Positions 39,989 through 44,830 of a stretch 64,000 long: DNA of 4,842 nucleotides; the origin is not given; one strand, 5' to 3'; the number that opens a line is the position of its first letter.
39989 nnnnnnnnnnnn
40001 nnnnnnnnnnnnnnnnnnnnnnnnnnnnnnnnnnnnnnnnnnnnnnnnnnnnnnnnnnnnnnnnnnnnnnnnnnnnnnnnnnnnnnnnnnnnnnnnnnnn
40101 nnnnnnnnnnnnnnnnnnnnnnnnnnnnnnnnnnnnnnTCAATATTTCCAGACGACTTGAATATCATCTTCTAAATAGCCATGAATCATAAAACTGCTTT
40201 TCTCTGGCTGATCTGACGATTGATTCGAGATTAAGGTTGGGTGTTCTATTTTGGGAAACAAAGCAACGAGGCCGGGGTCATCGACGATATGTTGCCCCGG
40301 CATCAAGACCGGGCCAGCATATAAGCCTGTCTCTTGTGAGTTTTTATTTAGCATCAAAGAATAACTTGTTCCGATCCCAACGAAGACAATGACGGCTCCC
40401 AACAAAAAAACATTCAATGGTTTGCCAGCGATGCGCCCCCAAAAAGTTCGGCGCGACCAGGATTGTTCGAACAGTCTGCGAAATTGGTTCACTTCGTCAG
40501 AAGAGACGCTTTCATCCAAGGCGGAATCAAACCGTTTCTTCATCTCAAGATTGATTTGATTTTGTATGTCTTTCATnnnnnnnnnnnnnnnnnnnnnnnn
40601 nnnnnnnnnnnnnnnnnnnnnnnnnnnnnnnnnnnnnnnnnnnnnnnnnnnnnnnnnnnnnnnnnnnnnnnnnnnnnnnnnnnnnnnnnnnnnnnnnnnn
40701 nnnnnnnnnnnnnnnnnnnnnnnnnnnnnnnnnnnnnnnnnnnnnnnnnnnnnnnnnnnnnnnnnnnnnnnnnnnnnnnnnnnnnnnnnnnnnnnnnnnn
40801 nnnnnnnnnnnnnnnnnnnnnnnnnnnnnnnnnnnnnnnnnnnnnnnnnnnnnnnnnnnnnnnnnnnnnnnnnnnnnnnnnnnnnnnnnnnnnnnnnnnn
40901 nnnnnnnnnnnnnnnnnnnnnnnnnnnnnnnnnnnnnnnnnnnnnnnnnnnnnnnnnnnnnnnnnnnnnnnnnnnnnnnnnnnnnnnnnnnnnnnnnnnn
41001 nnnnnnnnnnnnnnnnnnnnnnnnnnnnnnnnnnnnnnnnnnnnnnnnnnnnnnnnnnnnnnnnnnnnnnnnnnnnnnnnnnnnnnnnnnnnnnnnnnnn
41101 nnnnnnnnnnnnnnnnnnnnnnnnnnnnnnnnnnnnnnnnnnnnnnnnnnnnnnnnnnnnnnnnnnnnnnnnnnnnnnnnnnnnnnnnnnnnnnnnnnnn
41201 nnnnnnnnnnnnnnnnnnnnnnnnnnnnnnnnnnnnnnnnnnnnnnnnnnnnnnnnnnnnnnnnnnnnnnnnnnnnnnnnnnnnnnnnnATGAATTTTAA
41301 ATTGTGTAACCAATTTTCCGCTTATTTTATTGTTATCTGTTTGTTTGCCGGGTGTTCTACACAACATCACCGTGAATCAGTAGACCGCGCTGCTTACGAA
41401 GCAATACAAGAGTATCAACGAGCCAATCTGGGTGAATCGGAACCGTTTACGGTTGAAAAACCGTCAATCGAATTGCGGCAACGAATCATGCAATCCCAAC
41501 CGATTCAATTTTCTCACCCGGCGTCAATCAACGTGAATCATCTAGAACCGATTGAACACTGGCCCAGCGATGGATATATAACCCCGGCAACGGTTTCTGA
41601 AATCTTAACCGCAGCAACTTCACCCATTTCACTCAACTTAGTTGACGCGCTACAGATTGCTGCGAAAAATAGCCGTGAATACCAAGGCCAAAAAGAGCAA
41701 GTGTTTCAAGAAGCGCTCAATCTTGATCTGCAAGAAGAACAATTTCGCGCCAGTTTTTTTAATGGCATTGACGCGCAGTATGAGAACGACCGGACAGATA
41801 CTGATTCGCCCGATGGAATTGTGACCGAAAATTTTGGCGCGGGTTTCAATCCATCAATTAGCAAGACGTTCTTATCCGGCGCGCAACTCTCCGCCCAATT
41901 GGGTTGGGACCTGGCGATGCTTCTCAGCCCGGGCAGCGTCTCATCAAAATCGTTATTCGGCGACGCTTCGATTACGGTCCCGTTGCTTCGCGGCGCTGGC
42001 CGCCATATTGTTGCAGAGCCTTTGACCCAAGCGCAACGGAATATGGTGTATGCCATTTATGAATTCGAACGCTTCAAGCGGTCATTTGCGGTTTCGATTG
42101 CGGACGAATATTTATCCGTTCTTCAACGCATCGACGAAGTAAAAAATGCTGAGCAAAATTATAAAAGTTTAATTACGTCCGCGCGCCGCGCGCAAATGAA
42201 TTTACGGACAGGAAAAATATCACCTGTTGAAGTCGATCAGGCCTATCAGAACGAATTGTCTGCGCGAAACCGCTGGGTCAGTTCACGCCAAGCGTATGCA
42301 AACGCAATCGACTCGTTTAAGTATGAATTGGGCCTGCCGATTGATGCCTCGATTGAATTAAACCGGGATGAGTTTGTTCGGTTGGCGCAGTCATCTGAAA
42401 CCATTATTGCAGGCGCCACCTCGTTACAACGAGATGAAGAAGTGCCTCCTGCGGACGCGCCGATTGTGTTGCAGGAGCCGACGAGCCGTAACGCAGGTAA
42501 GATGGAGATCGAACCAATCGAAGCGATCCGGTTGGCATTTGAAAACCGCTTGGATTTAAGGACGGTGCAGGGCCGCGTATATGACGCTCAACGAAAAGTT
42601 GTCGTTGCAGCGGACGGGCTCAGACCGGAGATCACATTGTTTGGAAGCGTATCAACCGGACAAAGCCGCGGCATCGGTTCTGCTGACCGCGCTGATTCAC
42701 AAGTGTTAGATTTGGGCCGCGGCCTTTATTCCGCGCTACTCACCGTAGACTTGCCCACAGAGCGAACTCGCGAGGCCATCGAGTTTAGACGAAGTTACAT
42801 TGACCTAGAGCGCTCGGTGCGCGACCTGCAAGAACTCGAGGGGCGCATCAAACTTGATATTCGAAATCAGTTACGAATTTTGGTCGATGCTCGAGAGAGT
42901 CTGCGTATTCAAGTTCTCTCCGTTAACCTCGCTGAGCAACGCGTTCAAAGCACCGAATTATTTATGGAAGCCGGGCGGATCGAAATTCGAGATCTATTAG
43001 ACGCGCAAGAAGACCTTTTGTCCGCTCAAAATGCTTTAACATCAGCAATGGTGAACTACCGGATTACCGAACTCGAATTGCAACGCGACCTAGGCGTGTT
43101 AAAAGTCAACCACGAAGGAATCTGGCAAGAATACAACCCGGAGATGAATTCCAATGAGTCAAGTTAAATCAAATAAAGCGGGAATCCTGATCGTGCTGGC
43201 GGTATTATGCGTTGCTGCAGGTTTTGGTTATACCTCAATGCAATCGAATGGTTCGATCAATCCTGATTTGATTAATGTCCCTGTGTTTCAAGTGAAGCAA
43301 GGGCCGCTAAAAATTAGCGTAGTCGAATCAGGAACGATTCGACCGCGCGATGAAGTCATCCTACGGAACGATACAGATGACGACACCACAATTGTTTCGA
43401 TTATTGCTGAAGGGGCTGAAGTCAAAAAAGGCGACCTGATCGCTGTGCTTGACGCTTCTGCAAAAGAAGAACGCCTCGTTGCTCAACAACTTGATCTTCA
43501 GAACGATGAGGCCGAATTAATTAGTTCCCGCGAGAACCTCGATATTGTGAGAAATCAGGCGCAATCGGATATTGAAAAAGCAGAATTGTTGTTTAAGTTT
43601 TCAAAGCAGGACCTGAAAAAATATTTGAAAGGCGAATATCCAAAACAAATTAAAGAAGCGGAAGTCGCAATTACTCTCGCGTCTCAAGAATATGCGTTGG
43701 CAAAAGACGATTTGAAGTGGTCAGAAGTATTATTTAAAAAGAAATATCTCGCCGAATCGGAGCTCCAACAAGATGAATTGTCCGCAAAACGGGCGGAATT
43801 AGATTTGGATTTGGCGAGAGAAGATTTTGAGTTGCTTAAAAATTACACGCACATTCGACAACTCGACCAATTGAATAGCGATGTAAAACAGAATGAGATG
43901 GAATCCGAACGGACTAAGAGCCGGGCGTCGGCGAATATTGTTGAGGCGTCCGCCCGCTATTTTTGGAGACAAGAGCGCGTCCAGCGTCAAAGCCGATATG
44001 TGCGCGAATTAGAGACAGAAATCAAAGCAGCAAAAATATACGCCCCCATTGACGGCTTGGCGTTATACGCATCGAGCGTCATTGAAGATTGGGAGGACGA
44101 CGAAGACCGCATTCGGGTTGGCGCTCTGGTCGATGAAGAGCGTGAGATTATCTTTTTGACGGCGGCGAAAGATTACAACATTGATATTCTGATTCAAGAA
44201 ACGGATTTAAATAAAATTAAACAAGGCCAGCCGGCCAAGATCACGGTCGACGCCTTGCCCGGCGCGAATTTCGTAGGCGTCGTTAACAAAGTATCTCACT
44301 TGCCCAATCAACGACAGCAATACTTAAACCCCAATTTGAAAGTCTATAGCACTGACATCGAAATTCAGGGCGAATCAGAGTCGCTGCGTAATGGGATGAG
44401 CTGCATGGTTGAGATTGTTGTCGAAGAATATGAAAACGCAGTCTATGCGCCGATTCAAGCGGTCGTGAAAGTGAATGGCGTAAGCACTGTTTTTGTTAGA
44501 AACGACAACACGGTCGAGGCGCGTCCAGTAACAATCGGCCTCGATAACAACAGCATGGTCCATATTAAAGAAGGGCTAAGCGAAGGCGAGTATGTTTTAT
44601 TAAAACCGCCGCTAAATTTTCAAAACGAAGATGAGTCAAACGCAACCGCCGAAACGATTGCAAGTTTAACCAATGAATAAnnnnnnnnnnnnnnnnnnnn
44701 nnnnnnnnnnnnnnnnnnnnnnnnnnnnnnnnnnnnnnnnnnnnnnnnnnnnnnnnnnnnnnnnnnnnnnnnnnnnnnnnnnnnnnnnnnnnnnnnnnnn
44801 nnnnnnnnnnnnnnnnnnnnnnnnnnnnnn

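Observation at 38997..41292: Divergent, near-identical ECF-type promoter motifs linking an ECF sigma/anti-sigma/secreted-protein operon to a tripartite ABC efflux operon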

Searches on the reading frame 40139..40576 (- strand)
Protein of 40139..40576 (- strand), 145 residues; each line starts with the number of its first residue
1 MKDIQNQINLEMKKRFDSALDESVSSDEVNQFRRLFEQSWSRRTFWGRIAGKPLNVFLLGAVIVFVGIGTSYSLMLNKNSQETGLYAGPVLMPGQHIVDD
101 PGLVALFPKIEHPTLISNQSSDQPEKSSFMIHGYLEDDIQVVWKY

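Call 3: search_protein_families(library=pfam, proteins=[window:40139-40576:-])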
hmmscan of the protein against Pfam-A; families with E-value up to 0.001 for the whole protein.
window:40139-40576:- (145 aa): 0 families

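Call 33: search_protein_families(library=ncbifam, proteins=[window:40139-40576:-], max_evalue=0.01)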
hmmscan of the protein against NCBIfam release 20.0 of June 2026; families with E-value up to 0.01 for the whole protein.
window:40139-40576:- (145 aa): 0 families

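Call 48: search_protein_families(library=pfam, proteins=[window:40142-40576:-], max_evalue=10)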
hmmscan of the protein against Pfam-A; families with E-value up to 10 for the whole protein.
seq(145 aa): 1 family
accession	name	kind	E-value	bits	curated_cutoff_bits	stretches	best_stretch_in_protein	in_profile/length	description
PF00949.27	Peptidase_S7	-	0.097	13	20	1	69-92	96-119/131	Peptidase S7, Flavivirus NS3 serine protease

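Call 57: search_solved_structures(query=A3, max_evalue=10)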
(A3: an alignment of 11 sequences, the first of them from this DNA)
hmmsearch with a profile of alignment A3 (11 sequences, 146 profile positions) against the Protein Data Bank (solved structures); distinct sequences matched with E-value up to 10: 8.
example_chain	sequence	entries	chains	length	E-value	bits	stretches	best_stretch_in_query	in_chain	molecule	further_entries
7kah_D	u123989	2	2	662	0.0055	19.6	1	6-69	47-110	Protein translocation protein SEC63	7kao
6n3q_D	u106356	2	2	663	0.0055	19.6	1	6-69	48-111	Protein translocation protein SEC63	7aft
7kar_D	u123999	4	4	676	0.0056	19.6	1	6-69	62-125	Protein translocation protein SEC63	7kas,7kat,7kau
7kb5_D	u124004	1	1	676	0.0056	19.6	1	6-69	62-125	Protein translocation protein SEC63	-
6nd1_A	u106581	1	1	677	0.0057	19.5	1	6-69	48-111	Protein translocation protein SEC63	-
7kai_D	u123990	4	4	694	0.0059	19.5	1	6-69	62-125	Protein translocation protein SEC63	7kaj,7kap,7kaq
36rp_G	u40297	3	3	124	0.77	12.6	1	104-136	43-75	DNA-directed RNA polymerase subunit Rpo8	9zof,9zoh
7ok0_G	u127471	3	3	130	0.81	12.6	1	104-136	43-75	DNA-directed RNA polymerase, subunit G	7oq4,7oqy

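Call 63: find_homologous_proteins(query=A3, max_evalue=0.01)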
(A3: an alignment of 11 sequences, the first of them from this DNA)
Query A3 (11 sequences) (145 aa, profile of the alignment): 10 proteins with E <= 0.01 among 1518 candidates.
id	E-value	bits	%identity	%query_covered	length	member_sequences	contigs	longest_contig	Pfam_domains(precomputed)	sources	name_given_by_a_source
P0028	1.6e-57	211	100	100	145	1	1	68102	-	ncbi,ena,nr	ncbi:MAG: hypothetical protein P9L94_12410 [Candidatus Hinthialibacter antarcticus]|nr:hypothetical 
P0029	1.4e-56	208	72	100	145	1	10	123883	-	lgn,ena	-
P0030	1.9e-56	208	45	100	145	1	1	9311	-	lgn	-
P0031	9.6e-54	199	35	93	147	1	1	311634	-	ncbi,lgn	-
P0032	1.6e-51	192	53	92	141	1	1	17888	-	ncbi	-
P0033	8.1e-51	189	37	93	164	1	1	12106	-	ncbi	-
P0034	9.4e-50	186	37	93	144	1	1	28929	-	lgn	-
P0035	1.3e-42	163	29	92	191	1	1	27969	-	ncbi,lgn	-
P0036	1.8e-40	156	29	92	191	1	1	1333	-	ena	-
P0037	5.7e-33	132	37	91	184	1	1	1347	-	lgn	-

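Call 88: predict_structure(alignment_id=A6)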
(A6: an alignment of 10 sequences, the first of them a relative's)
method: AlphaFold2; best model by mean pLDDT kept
length: 191 residues; sequences in the alignment: 10
mean_pLDDT: 63.6   pTM: 0.31
mean pLDDT of the five models: 63.6, 63.2, 62.3, 59.2, 55.5
residues with pLDDT >= 90: 2; 70-90: 66; 50-70: 85; < 50: 38
segments of 3 or more residues with pLDDT < 50: 79-93, 111-129
pLDDT, mean of each block of 10 residues (from residue 1): 73 76 82 89 81 55 63 54 43 49 55 42 40 64 69 72 62 73 67 66
secondary structure, 60 per line:
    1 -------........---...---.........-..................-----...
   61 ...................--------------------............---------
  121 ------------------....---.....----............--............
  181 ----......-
elements in order: H8-15 H25-33 H35-52 H58-79 H100-111 E139-142 H146-150 E155-166 E169-180 E185-190

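Call 90: fold_search(model_id=the predicted structure, library=pdb)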
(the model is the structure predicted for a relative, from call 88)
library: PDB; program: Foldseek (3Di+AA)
matches with E <= 10: 117; with E <= 0.001: 0
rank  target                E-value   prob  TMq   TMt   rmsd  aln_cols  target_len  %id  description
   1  7ktr_C                8.0e-02  0.20  0.18  0.10  45.5       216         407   10  Cryo-EM structure of the human SAGA coactivator complex (TRRAP, core) (released 2021-11-10)
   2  9rdk_M                9.6e-01  0.07  0.18  0.11  46.4       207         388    9  Cryo-EM structure of the human SAGA co-activator complex (released 2026-04-01)
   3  4cfh_A                1.0e+00  0.06  0.13  0.07  16.1       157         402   11  Structure of an active form of mammalian AMPK (released 2013-12-25)
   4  5iso_A                1.0e+00  0.06  0.14  0.07  17.9       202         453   10  STRUCTURE OF FULL LENGTH HUMAN AMPK (NON-PHOSPHORYLATED AT T-LOOP) IN COMPLEX WITH A SMALL MOLECULE ACTIVATOR, A BENZI (released 2017-03-29)
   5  7myj_A                1.3e+00  0.06  0.15  0.09  15.5       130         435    9  Structure of full length human AMPK (a2b1g1) in complex with a small molecule activator MSG011 (released 2022-06-29)
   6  6b1u_A                2.3e+00  0.03  0.13  0.08  22.7       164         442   10  Structure of full-length human AMPK (a2b1g1) in complex with a small molecule activator SC4 (released 2018-04-25)
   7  1cq1_B                2.6e+00  0.11  0.16  0.08   6.7        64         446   11  Soluble Quinoprotein Glucose Dehydrogenase from Acinetobacter Calcoaceticus in Complex with PQQH2 and Glucose (released 2000-02-04)
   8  4uw7_C                2.8e+00  0.08  0.18  0.13  18.5       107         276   12  Structure of the carboxy-terminal domain of the bacteriophage T5 L- shaped tail fiber without its intra-molecular chap (released 2015-08-05)
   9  8e84_A                3.0e+00  0.11  0.12  0.10   3.9        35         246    6  Human PCNA mutant- C148S (released 2023-04-12)
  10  6z1p_At               3.1e+00  0.02  0.11  0.11  25.8       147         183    7  Structure of the mitochondrial ribosome from Tetrahymena thermophila (released 2020-06-24)
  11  5iso_C                3.3e+00  0.04  0.14  0.08  14.6       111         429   11  STRUCTURE OF FULL LENGTH HUMAN AMPK (NON-PHOSPHORYLATED AT T-LOOP) IN COMPLEX WITH A SMALL MOLECULE ACTIVATOR, A BENZI (released 2017-03-29)
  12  6m9y_A                3.6e+00  0.14  0.15  0.38   4.1        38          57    3  X-ray Structure of Branchiostoma floridae fluorescent protein lanFP6A (released 2019-03-13)
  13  2mvo_MODEL_1_A        3.6e+00  0.04  0.13  0.16  17.4        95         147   14  Solution structure of the lantibiotic self-resistance lipoprotein MlbQ from Microbispora ATCC PTA-5024 (released 2015-07-15)
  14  6vri_C                3.8e+00  0.20  0.20  0.39   3.9        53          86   11  Crystal Structure of the wtBlc-split Protein (released 2020-12-02)
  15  2vhu_A                3.8e+00  0.08  0.16  0.11   4.7        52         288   17  P4 PROTEIN FROM BACTERIOPHAGE PHI12 K241C mutant in complex with ADP and MgCl (released 2007-12-11)
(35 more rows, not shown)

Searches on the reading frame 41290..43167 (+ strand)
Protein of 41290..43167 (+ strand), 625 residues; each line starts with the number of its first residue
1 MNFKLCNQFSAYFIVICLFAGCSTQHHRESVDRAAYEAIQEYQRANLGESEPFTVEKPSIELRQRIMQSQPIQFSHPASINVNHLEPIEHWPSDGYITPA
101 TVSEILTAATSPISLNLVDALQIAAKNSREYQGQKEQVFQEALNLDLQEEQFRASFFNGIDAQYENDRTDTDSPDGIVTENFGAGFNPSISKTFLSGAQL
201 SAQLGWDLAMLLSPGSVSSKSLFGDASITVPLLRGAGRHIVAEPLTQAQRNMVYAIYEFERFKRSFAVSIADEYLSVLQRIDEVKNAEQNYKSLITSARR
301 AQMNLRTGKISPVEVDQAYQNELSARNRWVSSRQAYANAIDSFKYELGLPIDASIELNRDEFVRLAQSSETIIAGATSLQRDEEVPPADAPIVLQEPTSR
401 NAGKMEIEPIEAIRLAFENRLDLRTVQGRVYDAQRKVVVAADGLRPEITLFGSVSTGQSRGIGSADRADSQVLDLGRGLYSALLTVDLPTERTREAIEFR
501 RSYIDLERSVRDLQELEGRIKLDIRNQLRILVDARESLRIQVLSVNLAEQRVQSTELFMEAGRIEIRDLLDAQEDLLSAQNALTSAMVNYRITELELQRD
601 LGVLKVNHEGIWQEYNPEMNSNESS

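Call 3: search_protein_families(library=pfam, proteins=[window:41290-43167:+])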
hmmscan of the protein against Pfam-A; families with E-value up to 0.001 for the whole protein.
window:41290-43167:+ (625 aa): 1 family
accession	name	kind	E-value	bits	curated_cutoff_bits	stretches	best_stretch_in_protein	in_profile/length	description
PF02321.23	OEP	-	2.2e-22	80.2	22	2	411-602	3-187/187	Outer membrane efflux protein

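Call 33: search_protein_families(library=ncbifam, proteins=[window:41290-43167:+], max_evalue=0.01)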
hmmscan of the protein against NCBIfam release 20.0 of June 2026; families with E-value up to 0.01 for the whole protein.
window:41290-43167:+ (625 aa): 2 families
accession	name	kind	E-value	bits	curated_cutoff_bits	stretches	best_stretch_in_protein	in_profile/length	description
TIGR01844.1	type_I_sec_TolC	subfamily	5.9e-13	48.6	225.15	1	409-608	214-404/414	TolC family outer membrane protein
NF007002.0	PRK09465.1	equivalog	8.7e-05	21.2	495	1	433-606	256-428/460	outer membrane channel protein TolC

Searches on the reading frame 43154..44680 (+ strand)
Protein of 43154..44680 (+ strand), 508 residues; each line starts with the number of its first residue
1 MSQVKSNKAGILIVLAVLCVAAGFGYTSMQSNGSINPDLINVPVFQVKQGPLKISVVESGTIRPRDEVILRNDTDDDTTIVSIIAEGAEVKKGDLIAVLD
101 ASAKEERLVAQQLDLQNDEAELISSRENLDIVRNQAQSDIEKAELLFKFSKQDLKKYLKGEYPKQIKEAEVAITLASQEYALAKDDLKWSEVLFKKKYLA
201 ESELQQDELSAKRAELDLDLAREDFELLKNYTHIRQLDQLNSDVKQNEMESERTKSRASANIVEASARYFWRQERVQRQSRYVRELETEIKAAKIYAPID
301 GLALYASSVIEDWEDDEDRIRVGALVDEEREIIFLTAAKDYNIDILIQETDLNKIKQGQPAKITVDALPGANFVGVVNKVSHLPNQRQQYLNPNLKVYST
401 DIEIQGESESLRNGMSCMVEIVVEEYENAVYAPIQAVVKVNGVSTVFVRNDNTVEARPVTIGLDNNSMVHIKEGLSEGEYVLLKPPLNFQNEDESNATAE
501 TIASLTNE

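Call 3: search_protein_families(library=pfam, proteins=[window:43154-44680:+])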
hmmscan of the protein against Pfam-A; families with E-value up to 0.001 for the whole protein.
window:43154-44680:+ (508 aa): 2 families
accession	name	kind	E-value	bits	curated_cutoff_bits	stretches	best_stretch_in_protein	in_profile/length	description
PF13437.12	HlyD_3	-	1.6e-05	26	22.2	1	319-414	14-106/106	HlyD family secretion protein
PF16576.10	HlyD_D23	-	0.00012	21.8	30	1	317-382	121-186/214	Barrel-sandwich domain of CusB or HlyD membrane-fusion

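Call 33: search_protein_families(library=ncbifam, proteins=[window:43154-44680:+], max_evalue=0.01)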
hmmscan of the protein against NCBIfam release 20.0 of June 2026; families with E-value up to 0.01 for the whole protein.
window:43154-44680:+ (508 aa): 12 families
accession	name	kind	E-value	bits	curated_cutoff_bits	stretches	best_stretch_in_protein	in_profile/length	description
TIGR01730.1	RND_mfp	subfamily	4.1e-26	91.7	94.9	2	258-484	100-308/322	efflux RND transporter periplasmic adaptor subunit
TIGR00999.1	8a0102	subfamily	1.5e-16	60.4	319.3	1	204-481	22-262/271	CzcB/NccB family metal efflux transporter periplasmic adaptor subunit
TIGR01843.1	type_I_hlyD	subfamily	5.2e-11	42.2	208.65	2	55-294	30-251/422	HlyD family type I secretion periplasmic adaptor subunit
TIGR00998.1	8a0101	subfamily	2.3e-10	39.9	390.8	1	86-381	60-282/334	EmrA/EmrK family multidrug efflux transporter periplasmic adaptor subunit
NF008606.0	PRK11578.1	equivalog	9.8e-10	38.1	342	1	330-483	212-362/371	macrolide transporter subunit MacA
NF008589.1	PRK11556.1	equivalog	3.3e-09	36.1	391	2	60-190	77-193/392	MdtA/MuxA family multidrug efflux RND transporter periplasmic adaptor subunit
NF045680.1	DiMtlExpIhpB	equivalog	1.3e-08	34.3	450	1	324-480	157-305/326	divalent metal ion exporter adaptor subunit IhpB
TIGR02971.1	heterocyst_DevB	subfamily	2e-06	27.5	129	1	59-386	4-284/327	ABC exporter membrane fusion protein, DevB family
NF002939.0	PRK03598.1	equivalog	2.8e-06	26.7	393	0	115-254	58-198/332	secretion protein HlyD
NF007785.0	PRK10476.1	equivalog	4.9e-06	25.6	376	1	229-380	146-284/347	multidrug transporter subunit MdtN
NF033138.2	RND-peri-MexC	equivalog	6e-05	22.3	625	1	412-486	284-360/375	MexC family multidrug efflux RND transporter periplasmic adaptor subunit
NF011715.0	PRK15136.1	equivalog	0.00078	18.2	563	0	273-367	196-278/390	multidrug efflux MFS transporter periplasmic adaptor subunit EmrA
